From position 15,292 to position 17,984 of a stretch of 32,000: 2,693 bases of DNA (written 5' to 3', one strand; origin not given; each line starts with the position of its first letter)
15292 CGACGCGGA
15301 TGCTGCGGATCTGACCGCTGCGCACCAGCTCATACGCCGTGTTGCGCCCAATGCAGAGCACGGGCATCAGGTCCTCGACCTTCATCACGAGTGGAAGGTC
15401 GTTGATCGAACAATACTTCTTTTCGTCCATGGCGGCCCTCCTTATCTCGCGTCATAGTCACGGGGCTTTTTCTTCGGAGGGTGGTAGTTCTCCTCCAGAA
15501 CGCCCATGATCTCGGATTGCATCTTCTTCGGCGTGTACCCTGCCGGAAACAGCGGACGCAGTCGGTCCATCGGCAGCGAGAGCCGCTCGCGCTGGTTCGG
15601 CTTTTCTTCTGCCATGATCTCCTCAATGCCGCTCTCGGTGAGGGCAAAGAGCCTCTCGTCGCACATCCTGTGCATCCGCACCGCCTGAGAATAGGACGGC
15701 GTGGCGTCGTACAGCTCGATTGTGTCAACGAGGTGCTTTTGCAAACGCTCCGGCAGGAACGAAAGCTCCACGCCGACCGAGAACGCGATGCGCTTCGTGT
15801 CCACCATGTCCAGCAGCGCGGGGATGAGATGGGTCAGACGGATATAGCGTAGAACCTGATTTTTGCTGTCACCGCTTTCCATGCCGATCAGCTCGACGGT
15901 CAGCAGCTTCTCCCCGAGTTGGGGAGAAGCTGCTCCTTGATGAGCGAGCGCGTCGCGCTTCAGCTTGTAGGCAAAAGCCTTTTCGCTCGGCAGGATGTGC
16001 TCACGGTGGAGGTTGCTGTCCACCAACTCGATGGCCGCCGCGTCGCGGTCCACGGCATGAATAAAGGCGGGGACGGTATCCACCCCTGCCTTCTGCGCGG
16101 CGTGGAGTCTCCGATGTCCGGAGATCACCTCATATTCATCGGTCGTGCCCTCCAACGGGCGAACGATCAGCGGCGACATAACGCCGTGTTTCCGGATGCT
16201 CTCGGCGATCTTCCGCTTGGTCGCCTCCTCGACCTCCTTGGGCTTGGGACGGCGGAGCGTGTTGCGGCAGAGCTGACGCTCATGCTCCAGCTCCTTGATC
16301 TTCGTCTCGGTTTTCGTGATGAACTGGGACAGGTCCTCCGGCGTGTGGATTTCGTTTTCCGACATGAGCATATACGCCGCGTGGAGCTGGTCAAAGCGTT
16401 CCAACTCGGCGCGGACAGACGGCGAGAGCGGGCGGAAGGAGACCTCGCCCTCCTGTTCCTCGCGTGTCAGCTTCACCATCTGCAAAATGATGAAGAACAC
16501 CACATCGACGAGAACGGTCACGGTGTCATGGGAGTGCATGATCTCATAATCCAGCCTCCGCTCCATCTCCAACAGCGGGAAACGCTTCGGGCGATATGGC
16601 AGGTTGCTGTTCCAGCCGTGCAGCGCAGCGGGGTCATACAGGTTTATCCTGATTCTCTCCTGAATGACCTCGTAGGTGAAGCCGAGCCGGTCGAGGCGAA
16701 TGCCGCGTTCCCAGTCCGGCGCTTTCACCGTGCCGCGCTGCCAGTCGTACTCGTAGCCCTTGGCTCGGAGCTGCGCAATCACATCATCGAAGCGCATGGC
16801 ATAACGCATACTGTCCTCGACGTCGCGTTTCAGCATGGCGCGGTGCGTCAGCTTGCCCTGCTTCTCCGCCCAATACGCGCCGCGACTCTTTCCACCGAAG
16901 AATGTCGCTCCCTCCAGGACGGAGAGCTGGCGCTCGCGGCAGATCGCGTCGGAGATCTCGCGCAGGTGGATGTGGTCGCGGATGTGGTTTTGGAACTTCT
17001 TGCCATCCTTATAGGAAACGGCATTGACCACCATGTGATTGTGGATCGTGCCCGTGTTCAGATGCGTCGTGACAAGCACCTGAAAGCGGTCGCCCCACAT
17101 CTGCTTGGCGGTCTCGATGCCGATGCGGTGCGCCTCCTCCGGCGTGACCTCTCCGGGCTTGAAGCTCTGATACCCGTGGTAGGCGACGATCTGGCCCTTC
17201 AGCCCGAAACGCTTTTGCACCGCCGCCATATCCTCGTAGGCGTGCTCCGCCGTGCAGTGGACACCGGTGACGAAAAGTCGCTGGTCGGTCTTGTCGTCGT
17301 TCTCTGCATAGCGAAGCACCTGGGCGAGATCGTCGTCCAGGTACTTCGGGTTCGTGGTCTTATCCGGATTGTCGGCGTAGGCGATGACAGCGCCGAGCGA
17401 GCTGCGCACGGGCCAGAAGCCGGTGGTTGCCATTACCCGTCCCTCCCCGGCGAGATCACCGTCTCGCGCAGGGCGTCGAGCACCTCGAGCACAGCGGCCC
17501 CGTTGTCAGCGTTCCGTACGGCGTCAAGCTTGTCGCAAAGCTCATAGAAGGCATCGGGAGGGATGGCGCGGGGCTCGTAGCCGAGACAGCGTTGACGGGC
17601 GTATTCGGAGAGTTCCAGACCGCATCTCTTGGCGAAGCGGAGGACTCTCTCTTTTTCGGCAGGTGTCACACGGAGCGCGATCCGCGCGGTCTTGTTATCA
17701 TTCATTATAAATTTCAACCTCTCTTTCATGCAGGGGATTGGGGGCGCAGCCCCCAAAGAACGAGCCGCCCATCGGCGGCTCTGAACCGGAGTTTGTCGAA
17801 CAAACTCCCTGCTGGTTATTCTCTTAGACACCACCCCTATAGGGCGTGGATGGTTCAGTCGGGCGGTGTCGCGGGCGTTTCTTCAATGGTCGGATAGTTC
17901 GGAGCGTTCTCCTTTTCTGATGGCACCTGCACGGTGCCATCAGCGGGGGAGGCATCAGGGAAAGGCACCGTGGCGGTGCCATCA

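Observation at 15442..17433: In-frame relaxase-ParB chimera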

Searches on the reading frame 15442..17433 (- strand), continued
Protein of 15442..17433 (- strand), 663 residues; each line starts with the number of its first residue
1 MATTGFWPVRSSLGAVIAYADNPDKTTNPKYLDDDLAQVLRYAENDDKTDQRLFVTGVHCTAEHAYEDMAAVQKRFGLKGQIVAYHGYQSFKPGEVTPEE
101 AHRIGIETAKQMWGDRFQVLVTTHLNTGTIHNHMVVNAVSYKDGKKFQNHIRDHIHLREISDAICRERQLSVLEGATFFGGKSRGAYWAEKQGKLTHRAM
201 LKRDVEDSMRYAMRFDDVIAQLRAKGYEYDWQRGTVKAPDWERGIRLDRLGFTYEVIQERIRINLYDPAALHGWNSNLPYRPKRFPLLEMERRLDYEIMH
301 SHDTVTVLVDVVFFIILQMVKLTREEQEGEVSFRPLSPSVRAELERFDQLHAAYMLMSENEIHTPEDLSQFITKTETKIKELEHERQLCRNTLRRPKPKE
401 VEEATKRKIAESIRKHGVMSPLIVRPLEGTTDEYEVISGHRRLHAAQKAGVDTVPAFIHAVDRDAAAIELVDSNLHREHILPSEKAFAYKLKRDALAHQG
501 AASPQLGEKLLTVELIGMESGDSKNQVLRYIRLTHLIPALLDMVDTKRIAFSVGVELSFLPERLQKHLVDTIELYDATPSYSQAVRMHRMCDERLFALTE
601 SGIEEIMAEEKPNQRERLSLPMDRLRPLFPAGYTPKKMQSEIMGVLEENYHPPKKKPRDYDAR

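Call 52: list_cluster_members(proteins=[window:15442-17433:-, P0011, P0128])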
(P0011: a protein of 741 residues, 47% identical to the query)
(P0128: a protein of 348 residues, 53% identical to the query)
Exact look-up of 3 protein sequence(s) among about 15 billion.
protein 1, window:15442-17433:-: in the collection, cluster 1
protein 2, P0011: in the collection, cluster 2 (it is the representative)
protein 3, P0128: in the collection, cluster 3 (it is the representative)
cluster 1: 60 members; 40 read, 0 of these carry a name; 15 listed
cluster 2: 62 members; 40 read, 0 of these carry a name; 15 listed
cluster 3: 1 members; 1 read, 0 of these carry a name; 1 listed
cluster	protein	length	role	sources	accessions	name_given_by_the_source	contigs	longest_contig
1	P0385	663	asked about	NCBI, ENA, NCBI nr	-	-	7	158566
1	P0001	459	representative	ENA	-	-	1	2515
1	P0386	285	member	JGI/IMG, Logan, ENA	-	-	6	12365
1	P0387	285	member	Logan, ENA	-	-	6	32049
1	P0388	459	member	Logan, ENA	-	-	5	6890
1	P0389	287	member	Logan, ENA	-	-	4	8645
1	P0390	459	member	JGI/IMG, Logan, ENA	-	-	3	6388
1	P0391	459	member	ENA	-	-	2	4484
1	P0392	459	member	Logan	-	-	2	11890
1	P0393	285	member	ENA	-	-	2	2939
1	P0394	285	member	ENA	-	-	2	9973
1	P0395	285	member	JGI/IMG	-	-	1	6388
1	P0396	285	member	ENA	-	-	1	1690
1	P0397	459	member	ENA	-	-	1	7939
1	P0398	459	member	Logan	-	-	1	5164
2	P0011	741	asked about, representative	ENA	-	-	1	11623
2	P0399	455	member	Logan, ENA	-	-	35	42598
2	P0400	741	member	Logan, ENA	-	-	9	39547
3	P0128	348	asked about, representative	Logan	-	-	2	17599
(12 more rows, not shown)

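Call 54: find_encoding_contigs(protein=P0399, flank=3000, max_places=3)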
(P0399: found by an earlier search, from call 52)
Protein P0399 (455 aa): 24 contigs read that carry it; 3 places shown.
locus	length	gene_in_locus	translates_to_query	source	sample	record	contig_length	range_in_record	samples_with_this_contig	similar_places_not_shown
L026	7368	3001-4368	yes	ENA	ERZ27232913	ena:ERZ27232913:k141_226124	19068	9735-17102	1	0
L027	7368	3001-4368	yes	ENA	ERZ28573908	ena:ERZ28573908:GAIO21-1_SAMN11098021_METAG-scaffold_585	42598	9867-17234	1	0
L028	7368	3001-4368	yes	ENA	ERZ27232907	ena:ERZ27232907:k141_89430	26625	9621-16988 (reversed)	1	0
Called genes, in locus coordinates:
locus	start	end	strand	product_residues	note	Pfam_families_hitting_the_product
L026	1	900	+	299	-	-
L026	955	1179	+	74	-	PF14194:Cys_rich_VLP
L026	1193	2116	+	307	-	PF17989:ALP_N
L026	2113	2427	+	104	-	-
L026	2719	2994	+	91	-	PF21983:NikA-like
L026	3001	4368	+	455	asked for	PF03432:Relaxase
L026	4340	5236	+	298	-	PF02195:ParB_N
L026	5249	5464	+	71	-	-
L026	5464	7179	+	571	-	PF00239:Resolvase, PF07508:Recombinase, PF13408:Zn_ribbon_recom, PF14287:DUF4368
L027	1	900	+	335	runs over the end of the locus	-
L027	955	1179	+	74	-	PF14194:Cys_rich_VLP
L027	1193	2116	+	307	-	PF17989:ALP_N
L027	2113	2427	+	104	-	-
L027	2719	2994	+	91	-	PF21983:NikA-like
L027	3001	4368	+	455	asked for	PF03432:Relaxase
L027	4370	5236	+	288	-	PF02195:ParB_N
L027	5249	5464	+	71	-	-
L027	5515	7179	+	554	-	PF00239:Resolvase, PF07508:Recombinase, PF13408:Zn_ribbon_recom, PF14287:DUF4368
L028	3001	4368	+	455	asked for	PF03432:Relaxase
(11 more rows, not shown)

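Call 55: find_encoding_contigs(protein=P0400, flank=3000, max_places=3)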
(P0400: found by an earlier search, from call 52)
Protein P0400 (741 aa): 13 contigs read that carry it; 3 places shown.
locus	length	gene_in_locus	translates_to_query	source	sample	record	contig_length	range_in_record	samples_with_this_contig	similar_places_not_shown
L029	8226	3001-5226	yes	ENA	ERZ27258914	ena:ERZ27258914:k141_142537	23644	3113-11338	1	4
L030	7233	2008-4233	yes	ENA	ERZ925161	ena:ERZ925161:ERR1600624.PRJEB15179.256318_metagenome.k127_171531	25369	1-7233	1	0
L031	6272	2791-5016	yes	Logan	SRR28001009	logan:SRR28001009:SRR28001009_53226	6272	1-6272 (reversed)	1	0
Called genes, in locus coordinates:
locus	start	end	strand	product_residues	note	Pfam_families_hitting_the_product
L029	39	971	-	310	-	-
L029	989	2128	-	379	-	PF19553:DUF6076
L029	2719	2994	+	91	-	PF21983:NikA-like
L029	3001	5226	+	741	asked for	PF03432:Relaxase, PF02195:ParB_N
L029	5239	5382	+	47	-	-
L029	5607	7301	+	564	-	PF00239:Resolvase, PF07508:Recombinase, PF13408:Zn_ribbon_recom, PF14287:DUF4368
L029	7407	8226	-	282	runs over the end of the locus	PF02645:DegV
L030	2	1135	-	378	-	?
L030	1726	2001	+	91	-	PF21983:NikA-like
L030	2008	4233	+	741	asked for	PF03432:Relaxase, PF02195:ParB_N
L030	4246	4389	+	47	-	-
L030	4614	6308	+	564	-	PF00239:Resolvase, PF07508:Recombinase, PF13408:Zn_ribbon_recom, PF14287:DUF4368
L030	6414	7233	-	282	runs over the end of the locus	PF02645:DegV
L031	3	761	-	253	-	?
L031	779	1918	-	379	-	PF19553:DUF6076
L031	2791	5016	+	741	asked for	PF03432:Relaxase, PF02195:ParB_N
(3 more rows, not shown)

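Call 65: search_protein_families(library=pfam, proteins=[P0285, P0344, P0283, L001:6642-7499:+, L027:4370-5236:+], max_evalue=0.001)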
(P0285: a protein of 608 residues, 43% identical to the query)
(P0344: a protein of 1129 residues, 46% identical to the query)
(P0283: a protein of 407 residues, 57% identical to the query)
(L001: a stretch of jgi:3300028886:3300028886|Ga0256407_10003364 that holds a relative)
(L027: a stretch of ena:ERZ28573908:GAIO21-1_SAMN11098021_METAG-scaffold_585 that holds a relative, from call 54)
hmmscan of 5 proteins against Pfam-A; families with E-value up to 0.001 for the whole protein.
P0285 (608 aa): 3 families
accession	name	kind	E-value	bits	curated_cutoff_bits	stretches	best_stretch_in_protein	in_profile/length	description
PF01076.25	Mob_Pre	-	2.2e-49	168.4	25.5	1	1-190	1-193/196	Plasmid recombination enzyme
PF02195.25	ParB_N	-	2.4e-19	69.6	26.3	1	331-419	2-91/95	ParB N-terminal domain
PF17762.8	HTH_ParB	-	0.00032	21.3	22.6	0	461-525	20-85/102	ParB HTH domain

P0344 (1129 aa): 6 families
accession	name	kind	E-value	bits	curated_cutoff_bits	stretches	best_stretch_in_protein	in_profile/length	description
PF19044.6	P-loop_TraG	-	5.2e-19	68.6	25.8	2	961-1090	212-344/413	TraG P-loop domain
PF02195.25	ParB_N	-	7.1e-15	55.3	26.3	1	30-114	2-86/95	ParB N-terminal domain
PF01935.23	DUF87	-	8e-09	36.4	23.2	1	793-930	28-149/220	Helicase HerA, central domain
PF12846.13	AAA_10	-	8.1e-09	35.4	27.5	1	788-1051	21-292/362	AAA-like domain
PF02534.20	T4SS-DNA_transf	-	6.7e-06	25.7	20.1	1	296-396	111-209/468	Type IV secretory system Conjugative DNA transfer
PF17762.8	HTH_ParB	-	5.1e-05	23.8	22.6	1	161-222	21-83/102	ParB HTH domain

P0283 (407 aa): 2 families
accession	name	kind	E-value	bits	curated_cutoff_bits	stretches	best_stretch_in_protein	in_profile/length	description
PF17989.7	ALP_N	-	1.7e-13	51.4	26.3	1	11-143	1-147/148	Actin like proteins N terminal domain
PF02195.25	ParB_N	-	4.5e-11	43.1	26.3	1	145-210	26-90/95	ParB N-terminal domain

L001:6642-7499:+ (285 aa): 1 family
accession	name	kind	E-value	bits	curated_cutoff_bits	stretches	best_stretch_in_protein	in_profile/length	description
PF02195.25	ParB_N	-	3.5e-20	72.3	26.3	1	6-89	5-86/95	ParB N-terminal domain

L027:4370-5236:+ (288 aa): 2 families
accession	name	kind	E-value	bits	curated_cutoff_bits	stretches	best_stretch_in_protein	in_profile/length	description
PF02195.25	ParB_N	-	1.1e-18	67.5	26.3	1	10-94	5-89/95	ParB N-terminal domain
PF17762.8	HTH_ParB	-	0.00018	22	22.6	0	138-204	20-87/102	ParB HTH domain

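Call 68: search_dna_similar(query=window:15442-17433:-, collection=plasmids, mode=protein, max_rows=15)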
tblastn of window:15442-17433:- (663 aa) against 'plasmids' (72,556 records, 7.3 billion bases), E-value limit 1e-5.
Records with a match: 1616; places in all: 1705; records where one place covers at least 80% of the query: 0.
Best place of each record, by identity: <60% 1616.
By first word of the organism name: Enterococcus 684; Staphylococcus 212; Lactococcus 193; Thermus 43; Clostridium 41; Deinococcus 40; Lacticaseibacillus 31; Bacillus 29; Legionella 27; Nostoc 24; and 112 more.
By predicted mobility (MOB-suite, as given by PLSDB): mobilizable 1007; non-mobilizable 305; conjugative 304.
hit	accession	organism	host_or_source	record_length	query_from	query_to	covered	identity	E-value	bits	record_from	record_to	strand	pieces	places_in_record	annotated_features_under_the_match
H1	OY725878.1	Subdoligranulum variabile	-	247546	1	411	62%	30.8%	7e-45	180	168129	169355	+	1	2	record has no annotation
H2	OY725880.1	Subdoligranulum variabile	-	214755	410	659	38%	47.5%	9e-55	210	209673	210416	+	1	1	none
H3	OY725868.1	Subdoligranulum variabile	-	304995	1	388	59%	30.0%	2e-39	164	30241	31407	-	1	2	record has no annotation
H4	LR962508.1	Enterococcus faecalis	-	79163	402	659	39%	45.0%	8e-54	207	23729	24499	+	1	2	none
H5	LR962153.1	Enterococcus faecalis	-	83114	402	659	39%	45.0%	8e-54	207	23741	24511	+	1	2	none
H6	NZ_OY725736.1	Monoglobus pectinilyticus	-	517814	408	663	39%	44.5%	5e-50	196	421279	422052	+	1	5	ParB/RepB/Spo0J family partition protein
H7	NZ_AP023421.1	Pusillibacter faecalis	Homo sapiens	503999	402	650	38%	44.7%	1e-52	204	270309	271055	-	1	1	ParB/RepB/Spo0J family partition protein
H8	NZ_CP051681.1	Cohnella herbarum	cell culture,Fermented liquor based on ...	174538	1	264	40%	41.8%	4e-54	208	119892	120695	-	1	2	relaxase/mobilization nuclease domain-containing protein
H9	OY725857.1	Subdoligranulum variabile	-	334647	1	261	39%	40.7%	1e-52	204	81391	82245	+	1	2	none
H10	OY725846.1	Subdoligranulum variabile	-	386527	1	255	38%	41.6%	2e-49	194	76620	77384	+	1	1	none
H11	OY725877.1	Subdoligranulum variabile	-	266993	1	262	40%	34.0%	2e-30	136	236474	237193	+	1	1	none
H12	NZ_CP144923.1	Brevibacillus borstelensis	-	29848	36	283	37%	35.3%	6e-28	128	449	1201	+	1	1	relaxase/mobilization nuclease domain-containing protein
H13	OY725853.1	Subdoligranulum variabile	-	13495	395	653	39%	33.7%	8e-28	127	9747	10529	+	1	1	record has no annotation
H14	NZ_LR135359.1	Enterococcus faecium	-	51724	4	262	39%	32.7%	1e-28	130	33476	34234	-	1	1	relaxase/mobilization nuclease domain-containing protein | mobC: plasmid mobilization relaxosome protein MobC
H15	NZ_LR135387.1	Enterococcus faecium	-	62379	4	262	39%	32.7%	1e-28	130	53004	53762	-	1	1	relaxase/mobilization nuclease domain-containing protein | mobC: plasmid mobilization relaxosome protein MobC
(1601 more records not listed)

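Call 73: predict_structure(alignment_id=A3)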
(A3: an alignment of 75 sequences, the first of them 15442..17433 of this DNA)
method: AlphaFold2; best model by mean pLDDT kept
length: 663 residues; sequences in the alignment: 75
mean_pLDDT: 74.3   pTM: 0.38
mean pLDDT of the five models: 74.3, 72.1, 71.1, 70.9, 69.1
residues with pLDDT >= 90: 129; 70-90: 285; 50-70: 187; < 50: 62
segments of 3 or more residues with pLDDT < 50: 26-49, 450-460, 502-510, 653-663
pLDDT, mean of each block of 10 residues (from residue 1): 55 69 50 42 41 83 85 80 66 84 93 91 78 87 84 78 88 57 55 70 88 89 89 90 87 92 82 63 58 58 61 67 63 60 67 75 80 87 89 86 87 77 56 52 55 40 74 72 84 79 40 75 85 92 92 94 95 88 92 74 88 59 86 86 78 46 40
secondary structure, 60 per line:
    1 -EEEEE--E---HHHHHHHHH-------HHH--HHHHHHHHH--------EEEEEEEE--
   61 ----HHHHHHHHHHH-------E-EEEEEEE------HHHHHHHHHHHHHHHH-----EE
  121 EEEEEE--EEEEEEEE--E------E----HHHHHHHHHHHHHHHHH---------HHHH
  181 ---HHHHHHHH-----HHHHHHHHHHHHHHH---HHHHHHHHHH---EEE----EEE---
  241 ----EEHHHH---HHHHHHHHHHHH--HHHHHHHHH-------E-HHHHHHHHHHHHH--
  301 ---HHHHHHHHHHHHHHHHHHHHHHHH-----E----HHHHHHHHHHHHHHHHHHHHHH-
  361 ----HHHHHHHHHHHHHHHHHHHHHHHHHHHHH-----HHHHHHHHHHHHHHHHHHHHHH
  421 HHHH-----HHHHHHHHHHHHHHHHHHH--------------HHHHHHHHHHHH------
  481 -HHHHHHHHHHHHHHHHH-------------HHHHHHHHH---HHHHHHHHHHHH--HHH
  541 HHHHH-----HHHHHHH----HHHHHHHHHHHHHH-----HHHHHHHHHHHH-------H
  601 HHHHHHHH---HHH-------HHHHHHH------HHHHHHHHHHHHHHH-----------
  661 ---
elements in order: E2-6 H13-21 H34-42 E51-58 H65-75 E85-91 H98-113 E119-126 E129-136 H151-167 H177-180 H184-191 H197-211 H215-224 E228-230 E235-237 H247-250 H254-265 H268-276 H286-298 H304-327 H338-359 H365-393 H399-424 H430-448 H463-474 H482-498 H512-520 H524-535 H538-545 H551-557 H562-575 H581-592 H600-608 H622-628 H635-649

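Call 86: predict_structure(alignment_id=A4)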
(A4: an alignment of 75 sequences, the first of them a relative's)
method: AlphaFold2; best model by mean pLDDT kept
length: 741 residues; sequences in the alignment: 75
mean_pLDDT: 76.9   pTM: 0.40
mean pLDDT of the five models: 76.9, 76.3, 70.8, 70.6, 70.6
residues with pLDDT >= 90: 145; 70-90: 410; 50-70: 99; < 50: 87
segments of 3 or more residues with pLDDT < 50: 1-11, 21-50, 176-182, 275-278, 300-305, 453-461, 581-595, 696-699
pLDDT, mean of each block of 10 residues (from residue 1): 31 55 44 42 41 76 81 82 70 81 92 92 69 85 83 79 88 56 57 75 86 83 84 83 80 86 74 50 68 65 58 85 64 74 87 89 93 96 90 83 93 94 91 81 67 45 75 87 84 85 83 86 90 85 79 74 89 78 39 48 68 88 92 89 93 90 88 91 90 60 80 88 86 81 62
secondary structure, 60 per line:
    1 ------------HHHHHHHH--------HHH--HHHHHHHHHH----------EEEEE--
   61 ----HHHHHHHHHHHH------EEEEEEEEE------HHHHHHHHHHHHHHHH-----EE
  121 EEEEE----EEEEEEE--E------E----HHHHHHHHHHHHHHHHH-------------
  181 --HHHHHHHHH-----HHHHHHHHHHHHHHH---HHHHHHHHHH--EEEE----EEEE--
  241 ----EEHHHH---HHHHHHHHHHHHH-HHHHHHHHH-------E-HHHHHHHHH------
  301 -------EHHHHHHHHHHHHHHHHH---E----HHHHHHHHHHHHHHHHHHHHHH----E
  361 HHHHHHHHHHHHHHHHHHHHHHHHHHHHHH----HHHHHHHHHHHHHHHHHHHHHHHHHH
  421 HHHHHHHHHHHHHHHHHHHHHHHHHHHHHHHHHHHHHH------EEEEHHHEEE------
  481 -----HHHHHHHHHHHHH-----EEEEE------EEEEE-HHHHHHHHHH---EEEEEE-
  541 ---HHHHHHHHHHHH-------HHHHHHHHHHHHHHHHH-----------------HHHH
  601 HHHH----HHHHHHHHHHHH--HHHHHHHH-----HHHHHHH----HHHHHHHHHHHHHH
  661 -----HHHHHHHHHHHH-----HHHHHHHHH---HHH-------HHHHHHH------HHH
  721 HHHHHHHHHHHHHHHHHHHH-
elements in order (helices of 4 or more, strands of 3 or more residues): H13-20 H34-43 E54-58 H65-76 E83-91 H98-113 E119-125 E130-136 H151-167 H183-191 H197-211 H215-224 E227-230 E235-238 H247-250 H254-266 H268-276 H286-294 H309-325 H334-355 H361-390 H395-458 E465-468 E472-474 H486-498 E504-508 E515-519 H521-530 E534-539 H544-555 H563-579 H597-604 H609-620 H623-630 H636-642 H647-660 H666-677 H683-691 H705-711 H718-740

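Call 88: fold_search(model_id=the predicted structure, library=pdb)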
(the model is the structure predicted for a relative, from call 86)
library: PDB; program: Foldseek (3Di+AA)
matches with E <= 10: 274; with E <= 0.001: 33
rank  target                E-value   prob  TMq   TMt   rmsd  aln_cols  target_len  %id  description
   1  7nfu_B                2.8e-10  1.00  0.20  0.56   6.6       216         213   26  Crystal structure of C-terminally truncated Geobacillus thermoleovorans nucleoid occlusion protein Noc (released 2021-02-17)
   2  7nfu_A                4.4e-10  1.00  0.21  0.56   7.0       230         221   26  Crystal structure of C-terminally truncated Geobacillus thermoleovorans nucleoid occlusion protein Noc (released 2021-02-17)
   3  6sdk_A                9.4e-10  1.00  0.13  0.45  15.2       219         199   25  Crystal structure of bacterial ParB dimer bound to CDP (released 2019-10-23)
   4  7bnk_A                1.0e-09  1.00  0.12  0.44  14.7       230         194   23  Crystal structure of ParB from Myxococcus xanthus bound to CDP and Monothiophosphate (released 2021-09-08)
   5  7ng0                  1.2e-09  1.00  0.13  0.46  15.2       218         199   26  Crystal structure of N- and C-terminally truncated Geobacillus thermoleovorans nucleoid occlusion protein Noc (released 2021-02-17)
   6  7ol9_B                1.2e-09  1.00  0.15  0.46  15.0       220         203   24  Crystal structure of C-terminally truncated Bacillus subtilis nucleoid occlusion protein (Noc) complexed to the Noc-bi (released 2022-03-09)
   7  7bnk_B                1.4e-09  1.00  0.12  0.45  14.8       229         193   23  Crystal structure of ParB from Myxococcus xanthus bound to CDP and Monothiophosphate (released 2021-09-08)
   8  7bnr_A                1.6e-09  1.00  0.12  0.41  14.5       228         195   24  Crystal structure of a ParB Q52A mutant from Myxococcus xanthus bound to CTPyS (released 2021-09-08)
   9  7bnr_B                2.0e-09  1.00  0.13  0.44  15.0       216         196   25  Crystal structure of a ParB Q52A mutant from Myxococcus xanthus bound to CTPyS (released 2021-09-08)
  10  7o0n_A                3.2e-09  1.00  0.12  0.44  14.5       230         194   23  Crystal structure of a ParB E93A mutant from Myxococcus xanthus bound to CDP and monothiophosphate (released 2021-09-15)
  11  7ol9_A                3.2e-09  1.00  0.13  0.43  12.9       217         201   24  Crystal structure of C-terminally truncated Bacillus subtilis nucleoid occlusion protein (Noc) complexed to the Noc-bi (released 2022-03-09)
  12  6sdk_B                3.5e-09  1.00  0.13  0.45  15.7       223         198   25  Crystal structure of bacterial ParB dimer bound to CDP (released 2019-10-23)
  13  1vz0_F                3.7e-08  1.00  0.19  0.60  11.0       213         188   28  Chromosome segregation protein Spo0J from Thermus thermophilus (released 2004-07-19)
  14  1vz0_E                3.7e-08  1.00  0.19  0.57  11.0       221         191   28  Chromosome segregation protein Spo0J from Thermus thermophilus (released 2004-07-19)
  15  7bm8_A                4.2e-08  1.00  0.12  0.47  14.6       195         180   25  Crystal structure of the C-terminally truncated chromosome-partitioning protein ParB from Caulobacter crescentus compl (released 2021-04-28)
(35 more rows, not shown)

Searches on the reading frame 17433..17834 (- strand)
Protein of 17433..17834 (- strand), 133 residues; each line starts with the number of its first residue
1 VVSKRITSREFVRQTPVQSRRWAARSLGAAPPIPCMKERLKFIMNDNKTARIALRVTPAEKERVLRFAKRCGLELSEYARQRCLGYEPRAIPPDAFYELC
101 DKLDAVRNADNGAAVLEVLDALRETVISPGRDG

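Call 3: search_protein_families(library=pfam, proteins=[window:17433-17834:-], max_evalue=0.01)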
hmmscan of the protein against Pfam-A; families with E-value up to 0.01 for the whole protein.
window:17433-17834:- (133 aa): 1 family
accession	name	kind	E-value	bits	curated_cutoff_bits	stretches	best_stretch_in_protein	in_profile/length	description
PF21983.2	NikA-like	-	3.4e-14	53.2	27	1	47-107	2-62/72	Mobilization protein NikA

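Call 4: search_protein_families(library=ncbifam, proteins=[window:17433-17834:-], max_evalue=0.01)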
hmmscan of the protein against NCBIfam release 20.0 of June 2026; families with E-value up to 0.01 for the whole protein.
window:17433-17834:- (133 aa): 4 families
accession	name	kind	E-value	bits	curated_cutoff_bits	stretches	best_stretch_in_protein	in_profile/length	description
NF041418.1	MbpA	equivalog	1.6e-07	31.1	90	1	48-89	1-42/93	mobilization protein MbpA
NF041264.1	MobA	equivalog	0.00039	20.8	80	1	48-86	3-41/91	plasmid mobilization protein MobA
NF010451.0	PRK13877.1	equivalog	0.0019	18.5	134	1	48-90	12-54/124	conjugal transfer transcriptional regulator TraJ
NF046040.1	RelB_antitoxin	equivalog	0.008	16.5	50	0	52-83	1-32/69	type II toxin-antitoxin system RelB family antitoxin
